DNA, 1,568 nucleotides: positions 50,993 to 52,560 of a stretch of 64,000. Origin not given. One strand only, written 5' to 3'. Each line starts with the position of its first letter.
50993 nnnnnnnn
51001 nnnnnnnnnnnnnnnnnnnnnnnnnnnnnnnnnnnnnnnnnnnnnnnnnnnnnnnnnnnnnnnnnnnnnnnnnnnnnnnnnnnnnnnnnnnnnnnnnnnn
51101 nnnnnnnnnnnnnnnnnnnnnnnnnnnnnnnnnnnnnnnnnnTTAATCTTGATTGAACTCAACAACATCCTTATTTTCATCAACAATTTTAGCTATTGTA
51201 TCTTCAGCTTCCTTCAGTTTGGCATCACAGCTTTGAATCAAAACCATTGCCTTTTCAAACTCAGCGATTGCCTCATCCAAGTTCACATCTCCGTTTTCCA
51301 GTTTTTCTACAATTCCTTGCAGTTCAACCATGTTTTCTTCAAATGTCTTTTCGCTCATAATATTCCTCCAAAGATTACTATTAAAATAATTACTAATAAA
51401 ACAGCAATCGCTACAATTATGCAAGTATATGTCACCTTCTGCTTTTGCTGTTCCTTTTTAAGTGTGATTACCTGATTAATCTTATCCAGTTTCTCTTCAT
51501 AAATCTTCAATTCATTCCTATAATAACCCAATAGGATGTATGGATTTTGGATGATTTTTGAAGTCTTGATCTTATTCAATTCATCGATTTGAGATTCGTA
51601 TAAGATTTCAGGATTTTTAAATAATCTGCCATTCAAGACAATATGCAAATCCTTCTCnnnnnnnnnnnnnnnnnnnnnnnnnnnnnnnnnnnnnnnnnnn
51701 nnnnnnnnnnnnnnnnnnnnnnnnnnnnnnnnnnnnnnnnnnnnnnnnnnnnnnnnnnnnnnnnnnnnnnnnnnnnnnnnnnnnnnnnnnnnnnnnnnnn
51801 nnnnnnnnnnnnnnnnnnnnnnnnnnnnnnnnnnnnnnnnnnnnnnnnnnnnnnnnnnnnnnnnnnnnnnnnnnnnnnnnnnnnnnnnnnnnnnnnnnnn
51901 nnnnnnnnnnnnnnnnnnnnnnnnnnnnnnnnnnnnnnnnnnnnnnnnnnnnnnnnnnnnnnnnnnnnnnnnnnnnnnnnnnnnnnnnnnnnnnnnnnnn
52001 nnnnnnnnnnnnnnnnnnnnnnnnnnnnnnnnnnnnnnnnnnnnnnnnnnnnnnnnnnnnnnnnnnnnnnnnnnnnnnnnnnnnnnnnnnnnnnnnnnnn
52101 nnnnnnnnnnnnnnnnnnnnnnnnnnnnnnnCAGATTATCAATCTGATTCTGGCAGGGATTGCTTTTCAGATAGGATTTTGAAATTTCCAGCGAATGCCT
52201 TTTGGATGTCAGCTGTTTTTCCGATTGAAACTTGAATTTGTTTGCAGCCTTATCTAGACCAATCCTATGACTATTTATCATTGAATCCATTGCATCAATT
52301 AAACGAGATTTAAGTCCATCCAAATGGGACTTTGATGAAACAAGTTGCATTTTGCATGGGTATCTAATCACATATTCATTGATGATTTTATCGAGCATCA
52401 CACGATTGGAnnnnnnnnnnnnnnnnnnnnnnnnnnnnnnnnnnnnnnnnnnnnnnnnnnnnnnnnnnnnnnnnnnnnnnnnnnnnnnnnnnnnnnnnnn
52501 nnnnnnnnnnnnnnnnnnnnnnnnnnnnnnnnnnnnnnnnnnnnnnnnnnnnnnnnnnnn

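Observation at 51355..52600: Exonuclease VII large subunit with about 45-aa tandem repeats and a C-terminal transmembrane helix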

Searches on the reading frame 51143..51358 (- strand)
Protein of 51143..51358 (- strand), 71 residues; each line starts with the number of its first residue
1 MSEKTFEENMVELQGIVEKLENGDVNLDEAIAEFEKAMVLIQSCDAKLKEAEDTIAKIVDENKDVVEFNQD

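Call 48: search_solved_structures(query=window:51143-51358:-, max_evalue=0.01, show_alignments=1)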
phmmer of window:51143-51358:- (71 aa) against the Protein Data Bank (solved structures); distinct sequences matched with E-value up to 0.01: 3.
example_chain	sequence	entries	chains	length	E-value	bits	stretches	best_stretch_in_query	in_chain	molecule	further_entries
8txr_i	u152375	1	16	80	1.1e-09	41.3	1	4-65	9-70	Exodeoxyribonuclease 7 small subunit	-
1vp7_A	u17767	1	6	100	0.00027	24.4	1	5-56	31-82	exodeoxyribonuclease VII small subunit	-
7x5d_A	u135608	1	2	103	0.0099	19.4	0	12-62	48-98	Lamin-A/C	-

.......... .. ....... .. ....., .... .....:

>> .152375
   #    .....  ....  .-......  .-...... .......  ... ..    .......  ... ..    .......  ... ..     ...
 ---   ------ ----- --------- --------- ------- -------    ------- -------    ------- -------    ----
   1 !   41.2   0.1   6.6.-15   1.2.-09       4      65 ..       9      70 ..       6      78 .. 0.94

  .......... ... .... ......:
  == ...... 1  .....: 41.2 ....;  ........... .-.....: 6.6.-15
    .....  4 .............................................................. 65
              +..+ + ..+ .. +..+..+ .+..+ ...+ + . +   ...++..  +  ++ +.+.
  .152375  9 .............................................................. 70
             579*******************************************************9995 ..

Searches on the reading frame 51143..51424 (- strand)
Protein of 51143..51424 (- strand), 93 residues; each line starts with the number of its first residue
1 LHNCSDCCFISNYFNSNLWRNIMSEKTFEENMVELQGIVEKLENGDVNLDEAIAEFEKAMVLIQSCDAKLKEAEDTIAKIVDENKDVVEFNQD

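Call 3: search_protein_families(library=pfam, proteins=[window:51143-51424:-], max_evalue=0.01)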
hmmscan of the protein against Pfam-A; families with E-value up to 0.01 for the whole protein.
window:51143-51424:- (93 aa): 1 family
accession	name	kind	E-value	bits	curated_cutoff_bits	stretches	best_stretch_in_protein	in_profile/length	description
PF02609.21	Exonuc_VII_S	-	1.2e-17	64.1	24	1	28-78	1-51/52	Exonuclease VII small subunit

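Call 4: search_protein_families(library=ncbifam, proteins=[window:51143-51424:-], max_evalue=0.01)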
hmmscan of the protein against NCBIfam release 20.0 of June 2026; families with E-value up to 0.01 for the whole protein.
window:51143-51424:- (93 aa): 14 families
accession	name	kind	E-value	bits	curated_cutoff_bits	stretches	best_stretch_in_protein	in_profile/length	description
NF002138.0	PRK00977.1-2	equivalog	7.6e-22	76.9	77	1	24-92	4-72/77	exodeoxyribonuclease VII small subunit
TIGR01280.1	xseB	equivalog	5e-20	71.3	35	1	27-83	1-57/57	exodeoxyribonuclease VII small subunit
NF002140.0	PRK00977.1-4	equivalog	1.5e-16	59.9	71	1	23-87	7-71/81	exodeoxyribonuclease VII small subunit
NF010666.0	PRK14063.1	equivalog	2.8e-15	56.2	111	1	25-91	6-72/78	exodeoxyribonuclease VII small subunit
NF002137.0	PRK00977.1-1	equivalog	1.7e-14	53.5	94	1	24-86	7-69/80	exodeoxyribonuclease VII small subunit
NF002139.0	PRK00977.1-3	equivalog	3.5e-13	49.5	68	1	24-86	11-73/84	exodeoxyribonuclease VII small subunit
NF010671.0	PRK14068.1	equivalog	5.4e-13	48.8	95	1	25-87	5-68/76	exodeoxyribonuclease VII small subunit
NF010667.0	PRK14064.1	equivalog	9.6e-13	48.3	134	1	25-93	5-73/75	exodeoxyribonuclease VII small subunit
NF010672.0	PRK14069.1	equivalog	3.4e-10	40.1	123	1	25-87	7-70/95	exodeoxyribonuclease VII small subunit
NF010670.0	PRK14067.1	equivalog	6.3e-10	38.6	107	1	25-83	7-64/81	exodeoxyribonuclease VII small subunit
NF002141.0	PRK00977.1-5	equivalog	1.6e-09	37.5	92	1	26-83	21-77/93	exodeoxyribonuclease VII small subunit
NF010669.0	PRK14066.1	equivalog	9e-08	32.3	113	1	24-82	2-60/76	exodeoxyribonuclease VII small subunit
NF010673.0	PRK14070.1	equivalog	1.8e-07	31.1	119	1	27-82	2-57/75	exodeoxyribonuclease VII small subunit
NF045994.1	MAG4530_fam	subfamily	0.0083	15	50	1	9-88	291-369/441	MAG4530 family protein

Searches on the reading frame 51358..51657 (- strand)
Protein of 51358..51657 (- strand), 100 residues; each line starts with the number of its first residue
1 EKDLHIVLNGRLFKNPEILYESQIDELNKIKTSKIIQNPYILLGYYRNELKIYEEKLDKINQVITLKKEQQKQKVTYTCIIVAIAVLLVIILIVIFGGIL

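Call 17: find_related_loci(query=A2, collection=genome_contigs, flank=10000)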
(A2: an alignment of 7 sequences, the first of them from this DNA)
Query A2 (100 aa) in genome_contigs; peptide patterns used: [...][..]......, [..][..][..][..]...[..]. (x = any residue, [..] = any of these).
598 stretches matched a pattern, but none encodes a relative of the query by tblastn (E <= 1e-3).

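Call 59: search_protein_representatives(alignment_id=A1)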
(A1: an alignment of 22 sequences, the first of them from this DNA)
Query: 22 sequences, 101 profile positions. Proteins with E-value up to 0.001 (for the whole library): 23; up to 1e-10: 12; up to 1e-30: 8. The best 23 are listed.
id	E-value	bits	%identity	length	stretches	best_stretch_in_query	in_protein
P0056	3.6e-46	171.4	-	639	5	1-100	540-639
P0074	7.4e-38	144.7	-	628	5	4-100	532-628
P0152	9.8e-37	141.1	-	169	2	2-101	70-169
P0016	1.2e-36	140.8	-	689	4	1-101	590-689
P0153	5.0e-36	138.8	-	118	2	1-100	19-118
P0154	2.5e-35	136.6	-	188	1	2-101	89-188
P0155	1.2e-33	131.1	-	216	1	3-101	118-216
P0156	5.4e-31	122.6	-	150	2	2-101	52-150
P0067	1.2e-30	121.5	-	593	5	1-100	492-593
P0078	1.4e-26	108.4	-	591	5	3-100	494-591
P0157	1.2e-24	102.3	-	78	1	23-101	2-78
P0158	5.4e-18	80.9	-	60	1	42-101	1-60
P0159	1.8e-08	50.4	-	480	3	7-97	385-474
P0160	3.6e-08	49.4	-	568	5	17-70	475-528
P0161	3.7e-07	46.1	-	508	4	11-69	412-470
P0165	9.1e-05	38.5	-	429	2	8-69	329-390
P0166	2.7e-04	37.0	-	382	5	13-76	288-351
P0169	7.0e-04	35.6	-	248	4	3-59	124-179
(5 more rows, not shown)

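Call 61: list_cluster_members(proteins=[P0159, P0169, P0160, P0161, P0165, P0166, P0078, P0082, P0052, P0024])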
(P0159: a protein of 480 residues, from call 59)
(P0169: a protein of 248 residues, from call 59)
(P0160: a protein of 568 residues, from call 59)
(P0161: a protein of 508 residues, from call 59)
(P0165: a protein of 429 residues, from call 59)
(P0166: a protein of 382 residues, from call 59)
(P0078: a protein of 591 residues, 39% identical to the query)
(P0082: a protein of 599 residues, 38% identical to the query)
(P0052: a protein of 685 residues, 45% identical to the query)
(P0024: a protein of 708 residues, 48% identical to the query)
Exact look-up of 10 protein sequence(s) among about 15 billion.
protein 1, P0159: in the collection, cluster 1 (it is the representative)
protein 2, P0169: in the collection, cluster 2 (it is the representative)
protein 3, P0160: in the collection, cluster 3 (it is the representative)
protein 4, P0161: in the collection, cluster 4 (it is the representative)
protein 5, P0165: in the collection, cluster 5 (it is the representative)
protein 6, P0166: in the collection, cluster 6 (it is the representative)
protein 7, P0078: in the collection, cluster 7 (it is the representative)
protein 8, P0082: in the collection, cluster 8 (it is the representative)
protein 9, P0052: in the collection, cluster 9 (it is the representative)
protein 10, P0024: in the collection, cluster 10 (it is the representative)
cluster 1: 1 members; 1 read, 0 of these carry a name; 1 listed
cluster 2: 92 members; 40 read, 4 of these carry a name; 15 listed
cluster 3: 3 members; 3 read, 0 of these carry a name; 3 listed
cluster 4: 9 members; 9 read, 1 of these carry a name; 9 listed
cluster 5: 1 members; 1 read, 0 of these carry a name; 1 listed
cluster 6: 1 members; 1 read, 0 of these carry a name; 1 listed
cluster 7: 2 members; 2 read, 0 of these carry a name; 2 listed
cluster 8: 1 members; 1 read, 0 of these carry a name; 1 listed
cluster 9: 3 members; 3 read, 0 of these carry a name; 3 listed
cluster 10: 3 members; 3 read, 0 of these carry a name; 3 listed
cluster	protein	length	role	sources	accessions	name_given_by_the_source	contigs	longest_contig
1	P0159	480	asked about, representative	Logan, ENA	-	-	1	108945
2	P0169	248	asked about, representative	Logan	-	-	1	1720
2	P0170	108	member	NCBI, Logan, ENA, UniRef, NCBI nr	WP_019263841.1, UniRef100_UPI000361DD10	hypothetical protein [Methanobrevibacter smithii] | hypothetical protein n=1 Tax=Methanobrevibacter smithii TaxID=2173 RepID=UPI000361DD10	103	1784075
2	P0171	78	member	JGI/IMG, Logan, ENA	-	exodeoxyribonuclease VII large subunit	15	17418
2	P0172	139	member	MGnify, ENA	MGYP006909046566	FL=1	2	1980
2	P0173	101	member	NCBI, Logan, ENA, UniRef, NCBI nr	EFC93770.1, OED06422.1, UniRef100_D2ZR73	hypothetical protein METSMIF1_03356 [Methanobrevibacter smithii DSM 2374] | Uncharacterized protein n=1 Tax=Methanobrevibacter smithii DSM 2374 TaxID=521002 ...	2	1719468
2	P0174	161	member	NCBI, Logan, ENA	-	-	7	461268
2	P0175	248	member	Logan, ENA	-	-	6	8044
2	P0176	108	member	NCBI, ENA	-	-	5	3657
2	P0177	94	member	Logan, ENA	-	-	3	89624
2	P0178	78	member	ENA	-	-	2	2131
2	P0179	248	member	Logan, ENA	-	-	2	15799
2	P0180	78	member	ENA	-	-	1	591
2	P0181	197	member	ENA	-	-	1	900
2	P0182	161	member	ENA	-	-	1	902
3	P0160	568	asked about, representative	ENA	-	-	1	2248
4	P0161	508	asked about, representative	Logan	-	-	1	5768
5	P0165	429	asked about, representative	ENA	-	-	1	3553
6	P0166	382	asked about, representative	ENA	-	-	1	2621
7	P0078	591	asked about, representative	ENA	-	-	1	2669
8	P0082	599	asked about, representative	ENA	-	-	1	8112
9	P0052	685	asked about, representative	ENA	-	-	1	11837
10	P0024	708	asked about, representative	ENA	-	-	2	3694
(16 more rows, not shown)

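Call 63: find_homologous_proteins(query=P0175, max_evalue=0.00001)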
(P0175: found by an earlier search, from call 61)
Query P0175 (248 aa): 5 proteins with E <= 0.00001 among 1533 candidates.
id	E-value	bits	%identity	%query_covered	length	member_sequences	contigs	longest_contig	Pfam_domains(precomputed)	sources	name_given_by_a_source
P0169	1.6e-140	484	97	100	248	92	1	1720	PF02601.21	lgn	-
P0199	1.5e-113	396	79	94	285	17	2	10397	PF02601.21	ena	-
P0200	4.5e-92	326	77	80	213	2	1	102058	PF02601.21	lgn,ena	-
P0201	4.6e-18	84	76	19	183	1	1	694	-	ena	-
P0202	2.2e-6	45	75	16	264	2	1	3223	PF02601.21,PF13742.13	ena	-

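Call 64: find_encoding_contigs(protein=P0200, flank=8000, max_places=2)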
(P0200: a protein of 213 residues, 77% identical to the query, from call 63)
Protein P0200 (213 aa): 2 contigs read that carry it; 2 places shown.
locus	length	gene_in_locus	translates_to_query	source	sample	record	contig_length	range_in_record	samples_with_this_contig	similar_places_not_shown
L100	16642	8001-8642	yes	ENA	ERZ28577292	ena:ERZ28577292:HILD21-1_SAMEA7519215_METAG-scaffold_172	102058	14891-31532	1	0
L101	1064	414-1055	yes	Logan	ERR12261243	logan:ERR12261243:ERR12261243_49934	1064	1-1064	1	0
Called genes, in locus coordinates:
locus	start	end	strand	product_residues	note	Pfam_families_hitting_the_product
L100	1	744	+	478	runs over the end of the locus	PF04055:Radical_SAM, PF13353:Fer4_12 (weak), PF13186:SPASM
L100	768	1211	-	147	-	PF01047:MarR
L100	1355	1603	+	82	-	-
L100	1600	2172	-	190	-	PF17013:Acetyltransf_15 (weak), PF00583:Acetyltransf_1, PF13673:Acetyltransf_10 (weak), PF13508:Acetyltransf_7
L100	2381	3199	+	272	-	PF03059:NAS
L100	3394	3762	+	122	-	PF12773:DZR (weak), PF13240:Zn_Ribbon_1 (weak), PF13248:Zn_ribbon_3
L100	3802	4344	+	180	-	PF18306:LDcluster4, PF03641:Lysine_decarbox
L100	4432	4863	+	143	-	-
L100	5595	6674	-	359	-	PF00589:Phage_integrase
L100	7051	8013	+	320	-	-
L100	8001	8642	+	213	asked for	PF02601:Exonuc_VII_L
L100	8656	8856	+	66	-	PF02609:Exonuc_VII_S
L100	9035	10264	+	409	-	PF01637:ATPase_2 (weak), PF13173:AAA_14, PF13635:DUF4143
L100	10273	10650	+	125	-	-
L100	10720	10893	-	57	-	PF08271:Zn_Ribbon_TF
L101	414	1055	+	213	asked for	PF02601:Exonuc_VII_L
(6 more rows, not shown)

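Call 73: find_encoding_contigs(protein=P0170, flank=5000, max_places=3)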
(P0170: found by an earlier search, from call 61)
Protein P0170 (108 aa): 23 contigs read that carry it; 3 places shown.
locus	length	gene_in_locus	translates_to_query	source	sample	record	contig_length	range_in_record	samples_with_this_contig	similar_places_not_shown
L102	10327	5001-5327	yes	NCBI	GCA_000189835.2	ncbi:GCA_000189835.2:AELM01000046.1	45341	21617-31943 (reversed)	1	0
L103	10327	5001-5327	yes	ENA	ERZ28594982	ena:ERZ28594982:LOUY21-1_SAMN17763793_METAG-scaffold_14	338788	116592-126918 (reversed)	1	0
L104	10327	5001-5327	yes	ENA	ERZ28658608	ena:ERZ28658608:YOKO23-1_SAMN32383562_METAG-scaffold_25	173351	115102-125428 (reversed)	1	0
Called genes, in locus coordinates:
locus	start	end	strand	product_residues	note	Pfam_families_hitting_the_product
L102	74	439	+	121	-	PF12773:DZR (weak), PF13240:Zn_Ribbon_1 (weak), PF13248:Zn_ribbon_3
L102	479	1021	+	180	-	PF18306:LDcluster4, PF03641:Lysine_decarbox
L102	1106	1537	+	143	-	-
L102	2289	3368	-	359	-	PF00589:Phage_integrase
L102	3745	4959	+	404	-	PF13742:tRNA_anti_2, PF01336:tRNA_anti-codon, PF02601:Exonuc_VII_L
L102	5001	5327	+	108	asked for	PF02601:Exonuc_VII_L (weak)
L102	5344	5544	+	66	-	PF02609:Exonuc_VII_S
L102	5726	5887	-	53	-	-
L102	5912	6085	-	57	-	PF08271:Zn_Ribbon_TF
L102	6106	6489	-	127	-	PF20208:ARPP-1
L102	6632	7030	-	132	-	PF20208:ARPP-1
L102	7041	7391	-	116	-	PF08797:HIRAN (weak)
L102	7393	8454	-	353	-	PF04095:NAPRTase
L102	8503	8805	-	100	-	PF18127:NAMPT_N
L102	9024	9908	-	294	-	PF20208:ARPP-1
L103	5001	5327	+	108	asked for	PF02601:Exonuc_VII_L (weak)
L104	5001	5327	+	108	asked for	PF02601:Exonuc_VII_L (weak)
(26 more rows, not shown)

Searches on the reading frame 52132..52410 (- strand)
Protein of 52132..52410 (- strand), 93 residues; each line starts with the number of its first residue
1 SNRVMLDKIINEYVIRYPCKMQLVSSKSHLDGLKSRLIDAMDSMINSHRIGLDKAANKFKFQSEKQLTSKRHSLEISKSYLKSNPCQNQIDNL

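Call 38: find_related_loci(query=A4, collection=metagenome_contigs, flank=10000)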
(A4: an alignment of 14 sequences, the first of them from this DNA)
Query A4 (93 aa) in metagenome_contigs; peptide patterns used: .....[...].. (x = any residue, [..] = any of these).
54 stretches matched a pattern; 4 encode a relative of the query (tblastn E <= 1e-3); 4 distinct loci.
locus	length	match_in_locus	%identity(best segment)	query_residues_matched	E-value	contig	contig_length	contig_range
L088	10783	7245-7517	67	1-91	2e-39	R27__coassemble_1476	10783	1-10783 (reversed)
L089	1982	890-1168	49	1-92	2e-25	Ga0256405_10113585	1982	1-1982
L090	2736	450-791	49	1-91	6e-24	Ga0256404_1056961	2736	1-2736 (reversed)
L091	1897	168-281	41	1-44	6e-6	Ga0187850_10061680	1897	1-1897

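Call 79: find_related_loci(query=A4, collection=viral_contigs, flank=8000)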
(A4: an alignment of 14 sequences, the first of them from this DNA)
Query A4 (93 aa) in viral_contigs; peptide patterns used: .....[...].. (x = any residue, [..] = any of these).
1 stretches matched a pattern, but none encodes a relative of the query by tblastn (E <= 1e-3).
